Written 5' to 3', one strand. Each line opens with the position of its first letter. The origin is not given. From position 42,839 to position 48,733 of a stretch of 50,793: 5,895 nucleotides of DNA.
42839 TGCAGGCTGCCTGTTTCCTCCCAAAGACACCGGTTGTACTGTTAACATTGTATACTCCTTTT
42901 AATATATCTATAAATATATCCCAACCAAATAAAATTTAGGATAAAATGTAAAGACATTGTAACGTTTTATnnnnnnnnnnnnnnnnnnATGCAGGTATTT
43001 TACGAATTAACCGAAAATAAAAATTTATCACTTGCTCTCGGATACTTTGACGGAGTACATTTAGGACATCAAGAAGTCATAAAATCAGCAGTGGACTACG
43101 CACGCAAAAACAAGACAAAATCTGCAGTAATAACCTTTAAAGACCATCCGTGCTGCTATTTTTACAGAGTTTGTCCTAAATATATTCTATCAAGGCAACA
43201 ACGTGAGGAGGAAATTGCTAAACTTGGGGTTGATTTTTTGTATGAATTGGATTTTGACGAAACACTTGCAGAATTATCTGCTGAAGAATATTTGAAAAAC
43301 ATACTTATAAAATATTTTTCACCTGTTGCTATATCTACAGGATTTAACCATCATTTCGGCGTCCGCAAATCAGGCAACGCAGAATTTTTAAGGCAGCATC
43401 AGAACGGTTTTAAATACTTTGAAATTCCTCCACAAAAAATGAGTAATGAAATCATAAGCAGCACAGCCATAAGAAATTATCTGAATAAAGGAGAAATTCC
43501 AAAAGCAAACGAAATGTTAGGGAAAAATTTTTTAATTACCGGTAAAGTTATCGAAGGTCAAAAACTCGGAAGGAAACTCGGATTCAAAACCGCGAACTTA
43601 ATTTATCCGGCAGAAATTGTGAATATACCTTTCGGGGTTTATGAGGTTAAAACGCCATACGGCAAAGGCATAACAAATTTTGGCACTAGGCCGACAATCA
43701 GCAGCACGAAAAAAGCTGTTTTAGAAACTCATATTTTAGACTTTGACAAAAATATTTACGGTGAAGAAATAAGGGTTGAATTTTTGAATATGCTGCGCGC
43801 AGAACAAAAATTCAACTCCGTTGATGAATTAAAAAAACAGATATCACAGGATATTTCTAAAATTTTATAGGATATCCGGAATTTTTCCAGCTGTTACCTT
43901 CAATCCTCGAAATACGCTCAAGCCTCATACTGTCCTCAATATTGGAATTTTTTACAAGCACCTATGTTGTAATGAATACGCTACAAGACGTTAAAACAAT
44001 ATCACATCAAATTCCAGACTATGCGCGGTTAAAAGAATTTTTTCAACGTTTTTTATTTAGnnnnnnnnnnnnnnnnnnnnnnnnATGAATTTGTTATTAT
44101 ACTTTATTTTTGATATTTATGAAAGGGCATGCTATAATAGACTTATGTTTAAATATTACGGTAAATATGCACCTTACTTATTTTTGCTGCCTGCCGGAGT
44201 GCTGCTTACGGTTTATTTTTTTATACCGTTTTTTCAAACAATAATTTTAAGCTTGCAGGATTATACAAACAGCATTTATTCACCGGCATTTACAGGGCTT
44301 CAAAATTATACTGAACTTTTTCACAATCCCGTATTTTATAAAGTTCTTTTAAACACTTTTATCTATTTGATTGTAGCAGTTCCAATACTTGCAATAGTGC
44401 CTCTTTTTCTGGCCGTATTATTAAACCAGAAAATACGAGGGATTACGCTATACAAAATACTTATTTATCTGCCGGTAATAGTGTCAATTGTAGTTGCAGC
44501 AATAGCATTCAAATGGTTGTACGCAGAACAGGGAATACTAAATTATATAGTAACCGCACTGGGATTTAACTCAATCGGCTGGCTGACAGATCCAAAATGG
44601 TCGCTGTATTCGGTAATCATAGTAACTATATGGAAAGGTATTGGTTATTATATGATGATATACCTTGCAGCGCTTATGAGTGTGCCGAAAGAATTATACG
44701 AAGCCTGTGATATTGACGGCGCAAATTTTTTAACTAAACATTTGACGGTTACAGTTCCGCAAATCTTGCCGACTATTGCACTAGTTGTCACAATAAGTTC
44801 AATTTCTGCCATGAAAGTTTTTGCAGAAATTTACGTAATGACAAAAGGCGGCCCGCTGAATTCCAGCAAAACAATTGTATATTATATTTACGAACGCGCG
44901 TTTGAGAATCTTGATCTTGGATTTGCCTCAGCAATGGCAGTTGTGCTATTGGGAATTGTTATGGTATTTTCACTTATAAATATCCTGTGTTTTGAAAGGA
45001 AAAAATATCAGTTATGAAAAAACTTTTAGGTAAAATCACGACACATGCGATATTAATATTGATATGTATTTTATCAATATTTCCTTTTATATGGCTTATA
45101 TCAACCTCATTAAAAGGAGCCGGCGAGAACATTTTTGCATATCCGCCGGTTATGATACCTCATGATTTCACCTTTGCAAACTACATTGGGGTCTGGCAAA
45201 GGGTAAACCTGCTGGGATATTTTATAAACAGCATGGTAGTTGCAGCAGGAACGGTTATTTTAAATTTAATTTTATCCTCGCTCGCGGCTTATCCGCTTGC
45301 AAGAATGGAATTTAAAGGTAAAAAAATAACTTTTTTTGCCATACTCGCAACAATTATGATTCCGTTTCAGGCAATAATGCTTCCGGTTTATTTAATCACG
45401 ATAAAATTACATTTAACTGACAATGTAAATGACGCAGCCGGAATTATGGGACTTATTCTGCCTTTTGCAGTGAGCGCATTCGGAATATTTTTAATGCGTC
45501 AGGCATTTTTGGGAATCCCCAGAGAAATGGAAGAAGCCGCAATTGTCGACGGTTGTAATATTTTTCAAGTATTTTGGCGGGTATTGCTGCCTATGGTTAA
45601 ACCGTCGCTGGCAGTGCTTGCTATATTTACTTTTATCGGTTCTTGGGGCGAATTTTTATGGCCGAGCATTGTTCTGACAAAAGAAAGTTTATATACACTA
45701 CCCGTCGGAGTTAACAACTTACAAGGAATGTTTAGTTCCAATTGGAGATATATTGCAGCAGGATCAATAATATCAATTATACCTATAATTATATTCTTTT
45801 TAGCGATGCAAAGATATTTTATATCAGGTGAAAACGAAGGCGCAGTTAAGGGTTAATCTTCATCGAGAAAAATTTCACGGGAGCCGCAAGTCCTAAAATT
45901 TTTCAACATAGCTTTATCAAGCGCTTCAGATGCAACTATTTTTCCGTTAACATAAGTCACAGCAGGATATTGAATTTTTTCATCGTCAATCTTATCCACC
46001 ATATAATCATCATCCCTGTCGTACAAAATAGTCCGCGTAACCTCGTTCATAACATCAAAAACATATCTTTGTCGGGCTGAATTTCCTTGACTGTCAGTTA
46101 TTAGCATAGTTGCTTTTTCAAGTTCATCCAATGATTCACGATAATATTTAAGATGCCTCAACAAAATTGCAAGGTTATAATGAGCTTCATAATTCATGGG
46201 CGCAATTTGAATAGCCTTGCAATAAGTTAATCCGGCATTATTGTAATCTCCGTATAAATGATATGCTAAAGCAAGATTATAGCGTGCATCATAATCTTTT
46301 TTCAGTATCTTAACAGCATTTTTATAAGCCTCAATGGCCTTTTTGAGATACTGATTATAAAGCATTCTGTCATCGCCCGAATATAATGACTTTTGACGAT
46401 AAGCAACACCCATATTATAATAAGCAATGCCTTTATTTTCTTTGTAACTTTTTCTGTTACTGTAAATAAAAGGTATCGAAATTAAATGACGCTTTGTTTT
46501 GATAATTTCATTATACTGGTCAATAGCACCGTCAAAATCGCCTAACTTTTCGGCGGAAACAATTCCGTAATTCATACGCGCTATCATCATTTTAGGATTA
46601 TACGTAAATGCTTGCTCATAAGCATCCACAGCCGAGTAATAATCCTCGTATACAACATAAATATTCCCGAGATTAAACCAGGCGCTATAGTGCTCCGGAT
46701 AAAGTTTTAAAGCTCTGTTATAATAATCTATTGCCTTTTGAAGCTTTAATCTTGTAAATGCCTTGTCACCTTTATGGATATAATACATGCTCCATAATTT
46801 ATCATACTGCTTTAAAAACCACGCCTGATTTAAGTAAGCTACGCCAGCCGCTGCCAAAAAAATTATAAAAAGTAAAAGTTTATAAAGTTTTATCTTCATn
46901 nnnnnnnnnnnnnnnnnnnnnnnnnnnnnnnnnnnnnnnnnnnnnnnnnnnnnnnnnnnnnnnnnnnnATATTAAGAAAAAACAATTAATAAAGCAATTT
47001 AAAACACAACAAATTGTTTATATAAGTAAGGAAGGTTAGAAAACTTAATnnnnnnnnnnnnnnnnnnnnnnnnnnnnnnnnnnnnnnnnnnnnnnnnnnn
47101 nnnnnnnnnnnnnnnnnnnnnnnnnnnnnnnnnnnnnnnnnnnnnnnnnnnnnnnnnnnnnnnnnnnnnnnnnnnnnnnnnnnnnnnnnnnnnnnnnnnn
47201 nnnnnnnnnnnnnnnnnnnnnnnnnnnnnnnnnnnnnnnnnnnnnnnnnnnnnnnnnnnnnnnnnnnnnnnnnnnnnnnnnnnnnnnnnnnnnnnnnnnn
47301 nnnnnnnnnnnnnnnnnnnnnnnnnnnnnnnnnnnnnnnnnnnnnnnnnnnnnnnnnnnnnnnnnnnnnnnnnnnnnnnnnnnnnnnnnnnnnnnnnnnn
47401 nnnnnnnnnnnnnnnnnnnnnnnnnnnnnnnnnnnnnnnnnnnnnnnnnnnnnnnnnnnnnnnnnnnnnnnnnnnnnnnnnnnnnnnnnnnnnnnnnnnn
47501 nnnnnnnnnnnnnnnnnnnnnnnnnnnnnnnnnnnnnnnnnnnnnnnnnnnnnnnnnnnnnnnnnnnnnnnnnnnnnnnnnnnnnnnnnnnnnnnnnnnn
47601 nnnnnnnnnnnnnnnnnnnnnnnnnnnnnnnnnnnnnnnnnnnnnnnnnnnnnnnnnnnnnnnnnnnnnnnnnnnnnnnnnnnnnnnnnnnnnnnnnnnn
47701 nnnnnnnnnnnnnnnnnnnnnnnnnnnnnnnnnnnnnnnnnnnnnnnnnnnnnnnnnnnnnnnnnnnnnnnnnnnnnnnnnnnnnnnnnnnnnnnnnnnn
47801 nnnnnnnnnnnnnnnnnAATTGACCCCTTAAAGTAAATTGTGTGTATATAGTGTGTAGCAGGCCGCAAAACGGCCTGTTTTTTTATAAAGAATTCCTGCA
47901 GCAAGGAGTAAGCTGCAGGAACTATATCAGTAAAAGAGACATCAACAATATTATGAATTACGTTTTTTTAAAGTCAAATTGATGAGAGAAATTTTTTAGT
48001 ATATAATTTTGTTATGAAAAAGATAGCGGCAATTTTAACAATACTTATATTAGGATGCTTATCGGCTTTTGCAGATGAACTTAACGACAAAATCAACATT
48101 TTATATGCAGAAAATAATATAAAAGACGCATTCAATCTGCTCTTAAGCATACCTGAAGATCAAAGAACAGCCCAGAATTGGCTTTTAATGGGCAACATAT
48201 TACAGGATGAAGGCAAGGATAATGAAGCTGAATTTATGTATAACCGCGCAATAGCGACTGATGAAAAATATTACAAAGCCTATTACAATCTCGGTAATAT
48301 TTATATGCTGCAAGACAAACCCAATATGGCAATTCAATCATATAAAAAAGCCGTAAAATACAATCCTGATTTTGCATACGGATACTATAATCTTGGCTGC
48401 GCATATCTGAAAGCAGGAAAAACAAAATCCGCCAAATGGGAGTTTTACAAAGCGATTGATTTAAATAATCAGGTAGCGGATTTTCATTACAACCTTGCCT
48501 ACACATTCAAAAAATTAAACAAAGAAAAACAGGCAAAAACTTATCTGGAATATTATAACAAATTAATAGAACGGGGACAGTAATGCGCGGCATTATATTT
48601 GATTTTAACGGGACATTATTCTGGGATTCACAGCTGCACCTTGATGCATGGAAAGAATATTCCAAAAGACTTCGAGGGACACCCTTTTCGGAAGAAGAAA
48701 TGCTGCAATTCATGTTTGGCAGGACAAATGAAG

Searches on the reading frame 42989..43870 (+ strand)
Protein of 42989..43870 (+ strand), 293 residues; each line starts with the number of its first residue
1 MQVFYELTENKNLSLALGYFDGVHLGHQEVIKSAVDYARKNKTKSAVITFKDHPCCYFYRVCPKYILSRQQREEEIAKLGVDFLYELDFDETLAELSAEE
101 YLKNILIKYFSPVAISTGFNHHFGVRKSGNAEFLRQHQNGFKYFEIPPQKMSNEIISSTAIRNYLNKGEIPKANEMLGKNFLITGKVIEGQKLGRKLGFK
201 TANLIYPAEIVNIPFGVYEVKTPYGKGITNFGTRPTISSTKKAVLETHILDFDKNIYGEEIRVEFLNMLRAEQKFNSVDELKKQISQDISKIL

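Call 65: search_protein_families(library=pfam, proteins=[window:42989-43870:+], max_evalue=0.00001)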
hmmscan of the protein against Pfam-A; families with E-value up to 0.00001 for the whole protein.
window:42989-43870:+ (293 aa): 2 families
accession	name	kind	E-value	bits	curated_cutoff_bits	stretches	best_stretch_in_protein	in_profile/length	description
PF06574.18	FAD_syn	-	5.7e-41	140.4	27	1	9-160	4-158/158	FAD synthetase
PF01687.23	Flavokinase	-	7.7e-36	123.5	19.6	1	177-291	1-119/124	Riboflavin kinase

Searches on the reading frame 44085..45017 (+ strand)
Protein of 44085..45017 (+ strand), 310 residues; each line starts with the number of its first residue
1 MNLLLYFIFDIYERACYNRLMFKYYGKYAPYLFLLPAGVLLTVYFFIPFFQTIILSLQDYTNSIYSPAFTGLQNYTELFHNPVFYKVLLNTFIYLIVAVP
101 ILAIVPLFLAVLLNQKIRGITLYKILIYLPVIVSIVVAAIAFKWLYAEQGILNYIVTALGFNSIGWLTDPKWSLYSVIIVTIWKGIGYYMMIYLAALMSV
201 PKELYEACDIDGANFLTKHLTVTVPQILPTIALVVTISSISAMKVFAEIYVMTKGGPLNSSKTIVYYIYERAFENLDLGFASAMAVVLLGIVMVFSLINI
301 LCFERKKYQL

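Call 65: search_protein_families(library=pfam, proteins=[window:44085-45017:+], max_evalue=0.00001)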
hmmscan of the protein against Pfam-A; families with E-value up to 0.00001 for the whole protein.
window:44085-45017:+ (310 aa): 1 family
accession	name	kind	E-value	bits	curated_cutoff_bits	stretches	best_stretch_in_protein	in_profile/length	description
PF00528.27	BPD_transp_1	-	1.4e-15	57.9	26.4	1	84-297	15-173/184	Binding-protein-dependent transport system inner membrane component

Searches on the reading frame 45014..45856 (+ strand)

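Call 65: search_protein_families(library=pfam, proteins=[window:45014-45856:+], max_evalue=0.00001)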
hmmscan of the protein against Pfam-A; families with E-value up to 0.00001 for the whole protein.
window:45014-45856:+ (280 aa): 1 family
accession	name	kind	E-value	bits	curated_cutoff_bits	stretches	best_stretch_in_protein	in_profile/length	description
PF00528.27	BPD_transp_1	-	1.5e-17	64.4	26.4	1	86-269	3-178/184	Binding-protein-dependent transport system inner membrane component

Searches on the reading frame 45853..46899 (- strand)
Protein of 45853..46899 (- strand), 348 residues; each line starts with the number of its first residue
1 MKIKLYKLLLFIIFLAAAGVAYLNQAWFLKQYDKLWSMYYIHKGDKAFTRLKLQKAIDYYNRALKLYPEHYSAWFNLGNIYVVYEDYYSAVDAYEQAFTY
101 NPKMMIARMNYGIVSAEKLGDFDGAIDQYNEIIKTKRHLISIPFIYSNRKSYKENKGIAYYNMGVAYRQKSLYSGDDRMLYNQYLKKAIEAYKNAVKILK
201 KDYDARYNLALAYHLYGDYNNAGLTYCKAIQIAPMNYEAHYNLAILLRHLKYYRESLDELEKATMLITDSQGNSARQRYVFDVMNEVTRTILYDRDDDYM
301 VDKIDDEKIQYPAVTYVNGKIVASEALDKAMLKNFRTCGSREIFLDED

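Call 65: search_protein_families(library=pfam, proteins=[window:45853-46899:-], max_evalue=0.00001)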
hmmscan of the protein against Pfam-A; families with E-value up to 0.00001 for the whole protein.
window:45853-46899:- (348 aa): 12 families
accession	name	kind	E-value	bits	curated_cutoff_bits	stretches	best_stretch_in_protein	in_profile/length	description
PF00515.34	TPR_1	-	1e-20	73.1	27.8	1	72-103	2-33/34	Tetratricopeptide repeat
PF07719.23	TPR_2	-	1.5e-19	68.8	27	0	73-103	3-33/34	Tetratricopeptide repeat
PF13432.12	TPR_16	-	1.3e-18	67.5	32.7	0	46-81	6-41/65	Tetratricopeptide repeat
PF13414.12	TPR_11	-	4.7e-18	65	26.8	0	185-215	10-40/42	TPR repeat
PF13181.12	TPR_8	-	6.3e-14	51.3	25.7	0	204-234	2-32/34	Tetratricopeptide repeat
PF14559.12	TPR_19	-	1.2e-12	48.4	25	0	53-82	7-36/68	Tetratricopeptide repeat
PF13431.12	TPR_17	-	5.7e-11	42.2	24.4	0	59-81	1-23/34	Tetratricopeptide repeat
PF13371.12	TPR_9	-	4.5e-10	39.8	35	0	52-103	10-61/73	Tetratricopeptide repeat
PF13424.12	TPR_12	-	5.9e-10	39.6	30.1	0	52-98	18-72/77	Tetratricopeptide repeat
PF13428.12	TPR_14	-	2.1e-09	37.6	23.5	0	53-79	17-43/44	Tetratricopeptide repeat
PF23914.1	TPR_CcmH_CycH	-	6.7e-08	33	42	0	64-112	43-91/158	Cytochrome c-type biogenesis protein H TPR domain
PF01239.28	PPTA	-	2.1e-06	27.6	29.5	0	53-80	1-28/32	Protein prenyltransferase alpha subunit repeat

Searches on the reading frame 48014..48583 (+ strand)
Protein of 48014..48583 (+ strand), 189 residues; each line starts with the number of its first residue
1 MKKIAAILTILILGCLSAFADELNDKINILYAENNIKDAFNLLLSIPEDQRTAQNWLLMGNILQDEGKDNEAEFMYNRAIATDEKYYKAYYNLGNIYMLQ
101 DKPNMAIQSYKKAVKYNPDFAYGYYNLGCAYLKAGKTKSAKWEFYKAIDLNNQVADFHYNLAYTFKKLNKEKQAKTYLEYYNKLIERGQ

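Call 65: search_protein_families(library=pfam, proteins=[window:48014-48583:+], max_evalue=0.00001)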
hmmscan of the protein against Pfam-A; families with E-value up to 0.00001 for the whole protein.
window:48014-48583:+ (189 aa): 14 families
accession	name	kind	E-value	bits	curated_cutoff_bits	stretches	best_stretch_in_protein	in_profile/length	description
PF13181.12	TPR_8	-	2.1e-20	71.5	25.7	1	87-119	1-33/34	Tetratricopeptide repeat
PF00515.34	TPR_1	-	1.8e-18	66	27.8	1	88-120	2-34/34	Tetratricopeptide repeat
PF13414.12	TPR_11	-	1.9e-18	66.3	26.8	1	106-135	13-42/42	TPR repeat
PF13431.12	TPR_17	-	1.4e-17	62.9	24.4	1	110-140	2-32/34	Tetratricopeptide repeat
PF07719.23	TPR_2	-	2e-15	56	27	1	88-119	2-33/34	Tetratricopeptide repeat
PF14559.12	TPR_19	-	3.4e-11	43.7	25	0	65-119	3-57/68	Tetratricopeptide repeat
PF13424.12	TPR_12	-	8.6e-10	39.1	30.1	0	89-141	5-65/77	Tetratricopeptide repeat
PF13176.12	TPR_7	-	3.4e-08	33.4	27.9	0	89-118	1-32/36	Tetratricopeptide repeat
PF13432.12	TPR_16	-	2.2e-07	31.6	32.7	0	106-148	16-57/65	Tetratricopeptide repeat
PF13174.12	TPR_6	-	2.6e-07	31.3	26.3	0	89-119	2-32/33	Tetratricopeptide repeat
PF13428.12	TPR_14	-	2.9e-07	30.9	23.5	0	55-95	3-43/44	Tetratricopeptide repeat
PF25063.1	ARM_TT21_C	-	1.2e-06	29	35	1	32-137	74-180/209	Tetratricopeptide repeat protein 21 C-terminal ARM domain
PF12895.13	ANAPC3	-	6.2e-06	26.8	27.2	0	67-116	3-51/82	Anaphase-promoting complex, cyclosome, subunit 3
PF23914.1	TPR_CcmH_CycH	-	8.4e-06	26.1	42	0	89-186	52-152/158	Cytochrome c-type biogenesis protein H TPR domain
